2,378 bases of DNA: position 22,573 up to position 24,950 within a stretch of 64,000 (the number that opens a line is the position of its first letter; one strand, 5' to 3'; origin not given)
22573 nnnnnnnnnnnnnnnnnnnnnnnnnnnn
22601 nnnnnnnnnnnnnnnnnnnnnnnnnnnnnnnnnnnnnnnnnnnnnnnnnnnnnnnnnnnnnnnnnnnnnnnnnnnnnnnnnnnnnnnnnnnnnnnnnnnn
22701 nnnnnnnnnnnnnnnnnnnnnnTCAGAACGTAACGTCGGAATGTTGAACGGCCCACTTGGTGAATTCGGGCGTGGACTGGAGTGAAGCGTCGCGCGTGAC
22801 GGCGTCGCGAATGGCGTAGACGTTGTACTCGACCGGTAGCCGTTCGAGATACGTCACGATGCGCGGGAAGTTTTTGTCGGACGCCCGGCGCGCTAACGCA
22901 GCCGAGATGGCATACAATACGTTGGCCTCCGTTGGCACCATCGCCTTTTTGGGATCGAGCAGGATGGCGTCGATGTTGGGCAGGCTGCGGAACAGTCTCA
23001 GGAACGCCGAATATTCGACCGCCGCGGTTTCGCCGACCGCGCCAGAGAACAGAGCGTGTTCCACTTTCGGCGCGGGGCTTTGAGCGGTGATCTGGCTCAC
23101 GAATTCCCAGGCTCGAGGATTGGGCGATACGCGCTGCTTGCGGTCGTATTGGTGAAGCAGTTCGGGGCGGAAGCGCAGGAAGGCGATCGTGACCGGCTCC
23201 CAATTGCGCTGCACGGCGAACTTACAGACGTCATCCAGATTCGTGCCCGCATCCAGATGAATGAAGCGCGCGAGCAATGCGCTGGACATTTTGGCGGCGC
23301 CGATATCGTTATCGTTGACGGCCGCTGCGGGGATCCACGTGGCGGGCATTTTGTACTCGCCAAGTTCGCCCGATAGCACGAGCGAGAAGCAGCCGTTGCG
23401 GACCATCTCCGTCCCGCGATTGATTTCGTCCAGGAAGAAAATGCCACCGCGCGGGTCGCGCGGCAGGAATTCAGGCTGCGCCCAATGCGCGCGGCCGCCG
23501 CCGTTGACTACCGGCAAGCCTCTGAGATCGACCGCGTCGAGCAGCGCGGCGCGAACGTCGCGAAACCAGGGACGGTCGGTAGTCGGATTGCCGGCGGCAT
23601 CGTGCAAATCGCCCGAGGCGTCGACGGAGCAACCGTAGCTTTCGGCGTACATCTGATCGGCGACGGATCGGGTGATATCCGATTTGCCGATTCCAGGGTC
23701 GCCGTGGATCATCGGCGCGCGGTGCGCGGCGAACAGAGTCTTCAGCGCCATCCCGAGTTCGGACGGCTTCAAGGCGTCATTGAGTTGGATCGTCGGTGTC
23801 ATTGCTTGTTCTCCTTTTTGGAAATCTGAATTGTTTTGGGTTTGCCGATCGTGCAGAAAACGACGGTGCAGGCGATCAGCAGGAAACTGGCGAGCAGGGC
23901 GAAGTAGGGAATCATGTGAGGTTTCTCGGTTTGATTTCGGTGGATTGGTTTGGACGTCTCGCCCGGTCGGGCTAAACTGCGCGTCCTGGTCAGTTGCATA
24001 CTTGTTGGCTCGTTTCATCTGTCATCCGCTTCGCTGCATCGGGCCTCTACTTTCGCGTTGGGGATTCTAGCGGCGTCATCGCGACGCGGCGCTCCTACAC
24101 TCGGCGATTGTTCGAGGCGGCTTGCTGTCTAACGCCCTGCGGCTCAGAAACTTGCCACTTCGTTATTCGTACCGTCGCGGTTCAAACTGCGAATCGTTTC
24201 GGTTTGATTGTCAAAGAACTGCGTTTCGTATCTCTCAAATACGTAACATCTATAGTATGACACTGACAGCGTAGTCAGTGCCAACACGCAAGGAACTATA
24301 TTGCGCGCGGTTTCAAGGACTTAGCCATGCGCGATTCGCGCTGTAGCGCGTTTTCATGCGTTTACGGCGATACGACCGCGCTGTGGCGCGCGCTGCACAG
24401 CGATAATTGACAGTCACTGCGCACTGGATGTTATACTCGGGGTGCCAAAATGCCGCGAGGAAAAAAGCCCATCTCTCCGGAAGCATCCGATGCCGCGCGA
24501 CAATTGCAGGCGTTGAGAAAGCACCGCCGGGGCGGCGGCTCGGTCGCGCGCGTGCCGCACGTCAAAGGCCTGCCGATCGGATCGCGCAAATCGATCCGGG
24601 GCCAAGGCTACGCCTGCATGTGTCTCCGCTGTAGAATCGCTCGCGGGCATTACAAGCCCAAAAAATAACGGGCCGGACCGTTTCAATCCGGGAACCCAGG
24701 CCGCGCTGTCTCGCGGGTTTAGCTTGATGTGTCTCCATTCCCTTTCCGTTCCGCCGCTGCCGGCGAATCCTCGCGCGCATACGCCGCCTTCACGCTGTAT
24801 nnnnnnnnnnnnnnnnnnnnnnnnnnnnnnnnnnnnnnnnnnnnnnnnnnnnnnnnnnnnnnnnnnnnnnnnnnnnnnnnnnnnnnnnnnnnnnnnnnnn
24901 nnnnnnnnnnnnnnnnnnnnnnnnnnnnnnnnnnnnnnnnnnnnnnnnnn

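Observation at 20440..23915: MoxR AAA+ / 292-aa unknown / VWA-Zn-metallopeptidase triad, preceded by a tiny TM protein, as the first leftward operon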

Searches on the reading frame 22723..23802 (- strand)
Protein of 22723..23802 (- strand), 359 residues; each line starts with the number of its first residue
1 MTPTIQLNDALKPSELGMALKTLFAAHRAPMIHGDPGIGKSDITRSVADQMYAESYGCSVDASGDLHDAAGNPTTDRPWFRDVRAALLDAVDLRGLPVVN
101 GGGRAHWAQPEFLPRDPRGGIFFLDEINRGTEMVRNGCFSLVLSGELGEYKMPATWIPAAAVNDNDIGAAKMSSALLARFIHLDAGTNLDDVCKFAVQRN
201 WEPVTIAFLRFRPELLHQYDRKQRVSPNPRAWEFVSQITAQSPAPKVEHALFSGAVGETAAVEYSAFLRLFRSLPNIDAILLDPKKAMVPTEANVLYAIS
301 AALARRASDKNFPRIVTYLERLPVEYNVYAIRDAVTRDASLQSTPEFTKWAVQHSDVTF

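Call 3: search_protein_families(library=pfam, proteins=[window:22723-23802:-], max_evalue=0.01)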
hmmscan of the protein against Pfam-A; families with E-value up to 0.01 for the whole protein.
window:22723-23802:- (359 aa): 1 family
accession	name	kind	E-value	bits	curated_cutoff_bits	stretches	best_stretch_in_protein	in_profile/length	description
PF07728.20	AAA_5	-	0.0022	18.4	22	0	100-179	49-138/139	AAA domain (dynein-related subfamily)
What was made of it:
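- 22723..23802 (-): AAA+ ATPase of the MoxR/AAA_5 (helix-2-insert) clade; homologue of phage N4 gp24. The window protein itself reaches only 18.4 bits against a cut-off of 22 (call 3).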

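Call 4: search_protein_families(library=phrogs, proteins=[window:22723-23802:-], max_evalue=0.001)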
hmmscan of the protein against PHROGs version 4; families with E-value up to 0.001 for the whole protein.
window:22723-23802:- (359 aa): 3 families
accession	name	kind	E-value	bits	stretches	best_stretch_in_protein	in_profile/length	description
phrog_1297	-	other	5.8e-70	237.1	1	9-356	7-351/356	ATPase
phrog_16335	-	other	1.9e-07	31.5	1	82-193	56-175/267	ATPase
phrog_21479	-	unknown function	0.00015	22.7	1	20-51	19-50/68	-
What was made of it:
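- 22723..23802 (-): phrog_1297 at E 5.8e-70 (call 4).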

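Call 16: search_solved_structures(query=window:22723-23802:-, max_evalue=1, show_alignments=1)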
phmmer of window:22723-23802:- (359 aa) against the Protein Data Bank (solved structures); distinct sequences matched with E-value up to 1: 3.
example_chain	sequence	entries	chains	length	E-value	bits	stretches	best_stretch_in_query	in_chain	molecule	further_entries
3e1s_A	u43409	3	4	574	0.45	12.9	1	22-61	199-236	Exodeoxyribonuclease V, subunit RecD | Exodeoxyribonuclease V, subunit RecD, putative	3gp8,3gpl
3pxi_A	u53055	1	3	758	0.48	12.8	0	33-93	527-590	Negative regulator of genetic competence ClpC/MecB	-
3atp_A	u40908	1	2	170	0.96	11.8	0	104-143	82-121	Methyl-accepting chemotaxis protein I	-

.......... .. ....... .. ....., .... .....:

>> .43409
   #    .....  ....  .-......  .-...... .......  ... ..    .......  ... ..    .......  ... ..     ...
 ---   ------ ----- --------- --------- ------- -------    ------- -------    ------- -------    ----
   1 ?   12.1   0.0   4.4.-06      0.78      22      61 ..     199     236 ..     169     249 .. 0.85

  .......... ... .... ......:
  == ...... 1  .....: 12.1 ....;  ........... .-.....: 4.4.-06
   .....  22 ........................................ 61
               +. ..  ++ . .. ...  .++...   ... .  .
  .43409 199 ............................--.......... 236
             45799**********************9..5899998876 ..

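Call 19: search_protein_families(library=ncbifam, proteins=[window:22723-23802:-], max_evalue=0.1)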
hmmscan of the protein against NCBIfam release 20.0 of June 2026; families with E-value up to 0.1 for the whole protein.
window:22723-23802:- (359 aa): 0 families

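Call 20: search_protein_families(library=padloc, proteins=[window:22723-23802:-], max_evalue=0.1)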
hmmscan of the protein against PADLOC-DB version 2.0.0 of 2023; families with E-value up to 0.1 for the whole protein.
window:22723-23802:- (359 aa): 0 families

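Call 48: search_solved_structures(query=A2, max_evalue=1, show_alignments=2)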
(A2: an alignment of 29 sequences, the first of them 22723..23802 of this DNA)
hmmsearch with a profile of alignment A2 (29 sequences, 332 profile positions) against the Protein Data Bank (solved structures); distinct sequences matched with E-value up to 1: 539 (the best 60 are shown).
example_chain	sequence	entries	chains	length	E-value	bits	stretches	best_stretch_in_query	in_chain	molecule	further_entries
6or5_A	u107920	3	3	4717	3.9e-41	144.3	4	14-167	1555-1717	Midasin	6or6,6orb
6i27_A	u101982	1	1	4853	4e-39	137.6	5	12-157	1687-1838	Midasin,Midasin,Midasin,Midasin,Midasin,Midasin,Midasin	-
6i26_A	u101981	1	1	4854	4.1e-39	137.6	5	12-157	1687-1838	Midasin,Midasin,Midasin,Midasin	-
6hyp_A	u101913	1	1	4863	4.1e-39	137.6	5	12-157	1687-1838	Midasin,Midasin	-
5jcs_s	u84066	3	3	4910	4.3e-39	137.5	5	12-157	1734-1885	Midasin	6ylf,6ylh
9qhd_A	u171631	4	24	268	7.7e-10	41.4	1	11-163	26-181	Nitric oxide reductase NorQ protein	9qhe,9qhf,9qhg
9ip0_A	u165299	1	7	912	1.5e-09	40.4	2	17-97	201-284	Chaperone protein ClpB1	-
9lgo_F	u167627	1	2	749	2.3e-09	39.8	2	19-98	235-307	ATPase family gene 2 protein homolog B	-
8rhn_O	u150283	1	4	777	2.6e-09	39.6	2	19-98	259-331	ATPase family gene 2 protein homolog B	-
9qh4_A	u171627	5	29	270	4.4e-09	38.9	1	10-157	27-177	Protein NorQ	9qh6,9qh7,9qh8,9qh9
6uqe_A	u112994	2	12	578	2.8e-08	36.2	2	21-113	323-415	ATP-dependent Clp protease ATP-binding subunit ClpA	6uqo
1qvr_A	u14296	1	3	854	3.5e-08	35.9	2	22-117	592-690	ClpB protein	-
6lsy_A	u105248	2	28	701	3.6e-08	35.9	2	22-132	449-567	ATP-dependent Clp protease, ATP-binding subunit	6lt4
4d2q_A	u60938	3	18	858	5e-08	35.4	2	22-117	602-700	CLPB | CHAPERONE PROTEIN CLPB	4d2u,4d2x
6og3_E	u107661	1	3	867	5e-08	35.4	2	22-117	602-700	Hyperactive disaggregase ClpB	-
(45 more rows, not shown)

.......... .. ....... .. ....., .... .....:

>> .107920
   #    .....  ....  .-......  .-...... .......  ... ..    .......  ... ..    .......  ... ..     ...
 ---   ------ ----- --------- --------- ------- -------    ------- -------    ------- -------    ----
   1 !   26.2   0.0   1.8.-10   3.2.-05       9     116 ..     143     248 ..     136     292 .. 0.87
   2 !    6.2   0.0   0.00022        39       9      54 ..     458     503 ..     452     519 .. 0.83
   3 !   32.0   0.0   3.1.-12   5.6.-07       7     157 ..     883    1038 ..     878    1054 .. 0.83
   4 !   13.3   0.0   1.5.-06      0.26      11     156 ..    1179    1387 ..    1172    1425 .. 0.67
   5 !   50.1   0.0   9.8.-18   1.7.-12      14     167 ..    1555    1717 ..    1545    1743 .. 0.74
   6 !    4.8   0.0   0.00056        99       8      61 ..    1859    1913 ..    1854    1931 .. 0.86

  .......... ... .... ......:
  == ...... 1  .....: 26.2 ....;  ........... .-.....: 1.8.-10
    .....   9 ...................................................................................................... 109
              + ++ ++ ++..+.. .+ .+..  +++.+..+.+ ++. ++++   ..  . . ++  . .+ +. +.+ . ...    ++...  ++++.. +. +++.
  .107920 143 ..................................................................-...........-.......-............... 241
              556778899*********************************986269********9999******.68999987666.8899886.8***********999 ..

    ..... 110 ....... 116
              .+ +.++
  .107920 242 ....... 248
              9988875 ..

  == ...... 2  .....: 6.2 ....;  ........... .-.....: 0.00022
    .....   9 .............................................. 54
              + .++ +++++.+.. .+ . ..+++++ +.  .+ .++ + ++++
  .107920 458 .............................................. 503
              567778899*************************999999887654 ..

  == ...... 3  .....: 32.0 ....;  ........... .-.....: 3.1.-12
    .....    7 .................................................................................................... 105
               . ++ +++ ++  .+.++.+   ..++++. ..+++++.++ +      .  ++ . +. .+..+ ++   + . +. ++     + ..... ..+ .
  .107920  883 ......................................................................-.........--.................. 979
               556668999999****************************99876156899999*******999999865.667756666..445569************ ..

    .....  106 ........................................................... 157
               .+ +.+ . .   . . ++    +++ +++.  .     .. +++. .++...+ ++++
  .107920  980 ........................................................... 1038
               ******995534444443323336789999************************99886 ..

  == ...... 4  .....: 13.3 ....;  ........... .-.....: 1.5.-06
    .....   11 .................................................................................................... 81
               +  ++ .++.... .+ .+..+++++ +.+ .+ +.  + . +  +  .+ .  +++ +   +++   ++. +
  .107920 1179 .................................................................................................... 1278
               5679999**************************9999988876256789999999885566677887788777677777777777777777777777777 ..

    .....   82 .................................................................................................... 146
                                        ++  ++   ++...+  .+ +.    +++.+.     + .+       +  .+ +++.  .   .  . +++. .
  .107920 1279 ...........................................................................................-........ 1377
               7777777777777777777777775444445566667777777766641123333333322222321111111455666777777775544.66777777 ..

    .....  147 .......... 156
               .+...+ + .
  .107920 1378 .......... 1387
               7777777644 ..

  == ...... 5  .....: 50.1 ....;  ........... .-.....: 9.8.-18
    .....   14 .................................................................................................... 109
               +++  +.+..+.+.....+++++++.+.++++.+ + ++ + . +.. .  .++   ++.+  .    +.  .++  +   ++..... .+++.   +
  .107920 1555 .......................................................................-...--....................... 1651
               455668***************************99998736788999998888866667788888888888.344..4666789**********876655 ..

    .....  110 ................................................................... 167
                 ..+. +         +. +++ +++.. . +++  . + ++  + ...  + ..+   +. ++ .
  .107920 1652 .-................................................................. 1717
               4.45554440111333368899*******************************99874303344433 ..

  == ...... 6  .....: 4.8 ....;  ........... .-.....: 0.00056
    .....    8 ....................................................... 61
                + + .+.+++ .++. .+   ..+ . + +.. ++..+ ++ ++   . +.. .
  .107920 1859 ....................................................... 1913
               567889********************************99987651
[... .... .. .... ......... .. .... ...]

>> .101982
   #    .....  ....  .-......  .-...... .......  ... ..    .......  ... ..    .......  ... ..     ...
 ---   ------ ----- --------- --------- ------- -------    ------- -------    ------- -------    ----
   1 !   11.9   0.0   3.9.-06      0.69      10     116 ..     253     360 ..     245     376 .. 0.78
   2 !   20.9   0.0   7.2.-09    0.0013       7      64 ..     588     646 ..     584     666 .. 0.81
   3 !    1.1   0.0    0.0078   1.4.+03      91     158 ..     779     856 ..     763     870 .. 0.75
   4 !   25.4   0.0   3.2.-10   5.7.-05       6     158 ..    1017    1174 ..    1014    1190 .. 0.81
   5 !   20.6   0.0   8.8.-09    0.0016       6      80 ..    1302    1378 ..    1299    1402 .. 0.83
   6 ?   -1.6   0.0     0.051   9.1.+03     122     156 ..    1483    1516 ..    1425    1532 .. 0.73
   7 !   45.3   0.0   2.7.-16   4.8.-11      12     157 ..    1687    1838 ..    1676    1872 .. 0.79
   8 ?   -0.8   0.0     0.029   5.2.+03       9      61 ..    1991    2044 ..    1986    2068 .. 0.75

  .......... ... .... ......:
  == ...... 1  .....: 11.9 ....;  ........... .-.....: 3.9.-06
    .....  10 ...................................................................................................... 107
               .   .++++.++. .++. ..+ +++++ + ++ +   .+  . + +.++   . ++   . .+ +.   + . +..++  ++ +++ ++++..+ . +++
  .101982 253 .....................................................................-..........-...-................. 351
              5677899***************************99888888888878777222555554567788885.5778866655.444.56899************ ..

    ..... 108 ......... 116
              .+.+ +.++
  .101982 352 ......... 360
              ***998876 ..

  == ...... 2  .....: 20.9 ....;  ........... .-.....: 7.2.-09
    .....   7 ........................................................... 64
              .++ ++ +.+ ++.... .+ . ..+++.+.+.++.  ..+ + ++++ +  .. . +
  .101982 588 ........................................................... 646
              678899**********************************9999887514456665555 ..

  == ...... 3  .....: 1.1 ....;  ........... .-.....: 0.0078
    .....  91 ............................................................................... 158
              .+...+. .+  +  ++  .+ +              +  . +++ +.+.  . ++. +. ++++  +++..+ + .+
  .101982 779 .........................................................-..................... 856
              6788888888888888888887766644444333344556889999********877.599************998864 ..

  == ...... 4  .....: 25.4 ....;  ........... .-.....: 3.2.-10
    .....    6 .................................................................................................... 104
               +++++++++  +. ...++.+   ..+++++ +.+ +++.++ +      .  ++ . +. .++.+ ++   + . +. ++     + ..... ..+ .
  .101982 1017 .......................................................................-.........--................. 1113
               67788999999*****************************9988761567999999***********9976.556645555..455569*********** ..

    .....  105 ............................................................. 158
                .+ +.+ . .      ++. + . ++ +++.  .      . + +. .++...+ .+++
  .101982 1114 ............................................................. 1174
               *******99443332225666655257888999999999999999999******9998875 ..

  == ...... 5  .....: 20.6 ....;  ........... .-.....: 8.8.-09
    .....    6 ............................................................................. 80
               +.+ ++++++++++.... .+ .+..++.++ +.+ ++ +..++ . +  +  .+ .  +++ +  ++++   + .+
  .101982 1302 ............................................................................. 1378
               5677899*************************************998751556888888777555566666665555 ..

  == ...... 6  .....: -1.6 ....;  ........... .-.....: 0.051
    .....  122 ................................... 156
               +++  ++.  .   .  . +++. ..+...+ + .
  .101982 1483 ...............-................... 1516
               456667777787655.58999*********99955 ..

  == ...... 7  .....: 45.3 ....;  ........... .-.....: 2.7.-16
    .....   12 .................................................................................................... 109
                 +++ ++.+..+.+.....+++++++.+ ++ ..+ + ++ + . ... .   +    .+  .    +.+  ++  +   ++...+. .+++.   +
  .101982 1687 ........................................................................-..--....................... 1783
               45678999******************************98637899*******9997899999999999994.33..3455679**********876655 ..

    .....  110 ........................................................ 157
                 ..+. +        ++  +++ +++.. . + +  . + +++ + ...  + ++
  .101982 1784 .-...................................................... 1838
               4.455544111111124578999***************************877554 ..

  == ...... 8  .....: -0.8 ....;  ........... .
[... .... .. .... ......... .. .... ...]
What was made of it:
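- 22723..23802 (-): The family profile hits Midasin at 4e-41, NorQ at 8e-10, CbbQ at 4.5e-7 and RavA at 6e-6 (call 48).
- On MoxR / AAA_5-clade AAA+ ATPases: Clp/Hsp100 proteins also appear at about 1e-9 to 1e-7 (call 48).
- The ATPase profile matches Midasin, NorQ, CbbQ and RavA, which all work with a VWA/MIDAS partner (call 48). NorQ and CbbQ are among the best ATPase matches (call 48).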

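Call 49: search_protein_families(library=pfam, alignment_id=A2, max_evalue=0.01)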
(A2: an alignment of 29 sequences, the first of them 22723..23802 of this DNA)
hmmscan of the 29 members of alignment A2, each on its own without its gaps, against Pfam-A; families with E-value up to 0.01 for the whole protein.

A. member 1, window:22723-23802:- (359 aa): 1 family
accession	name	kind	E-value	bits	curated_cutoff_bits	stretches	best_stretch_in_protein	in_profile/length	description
PF07728.20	AAA_5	-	0.0022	18.4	22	0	100-179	49-138/139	AAA domain (dynein-related subfamily)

B. families by the number of members that match (of 29 scanned): 16 families
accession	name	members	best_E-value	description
PF07728.20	AAA_5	26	3.2e-11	AAA domain (dynein-related subfamily)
PF00004.35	AAA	23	2.3e-06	ATPase family associated with various cellular activities (AAA)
PF07726.17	AAA_3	13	7e-07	ATPase family associated with various cellular activities (AAA)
PF13191.12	AAA_16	13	8.1e-07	AAA ATPase domain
PF20030.5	bpMoxR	11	0.00012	MoxR domain in the MoxR-vWA-beta-propeller ternary systems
PF00158.32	Sigma54_activat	9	0.00033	Sigma-54 interaction domain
PF12775.13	AAA_7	6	0.0033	P-loop containing dynein motor region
PF13481.12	AAA_25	2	0.0025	AAA domain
PF05673.19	DUF815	2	0.0027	Protein of unknown function (DUF815)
PF01443.25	Viral_helicase1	1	0.00051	Viral superfamily 1 RNA helicase core domain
PF06414.18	Zeta_toxin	1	0.00063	Zeta toxin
PF01078.27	Mg_chelatase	1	0.00086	Magnesium chelatase, subunit ChlI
PF13401.12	AAA_22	1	0.0042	AAA domain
PF01695.23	IstB_IS21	1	0.0057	IstB-like ATP binding protein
PF07724.20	AAA_2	1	0.0066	AAA domain (Cdc48 subfamily)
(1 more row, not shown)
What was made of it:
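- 22723..23802 (-): AAA_5 is hit by 26 of 29 family members (call 49).
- On MoxR / AAA_5-clade AAA+ ATPases: 26 of 29 family members hit AAA_5 at E<=0.01 and 13 of 29 hit AAA_3 (call 49).
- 11 of 29 ATPase family members weakly hit the bpMoxR model (call 49).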

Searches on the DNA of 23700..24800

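Call 72: search_rna_families(source=window, start=23700, end=24800, threshold=evalue, max_evalue=1)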
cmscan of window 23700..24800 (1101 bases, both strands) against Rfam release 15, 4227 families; matches with E-value up to 1: 1.
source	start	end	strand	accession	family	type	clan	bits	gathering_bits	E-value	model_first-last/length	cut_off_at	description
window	24132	24273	-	RF02012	group-II-D1D4-7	Intron;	CL00102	19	34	0.19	1-151/151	no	Group II catalytic intron D1-D4-7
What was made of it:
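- Tried and rejected: The only Rfam hit in the leader is sub-threshold (group-II-D1D4-7, 19 bits against 34, E 0.19) and I treat it as chance (call 72).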
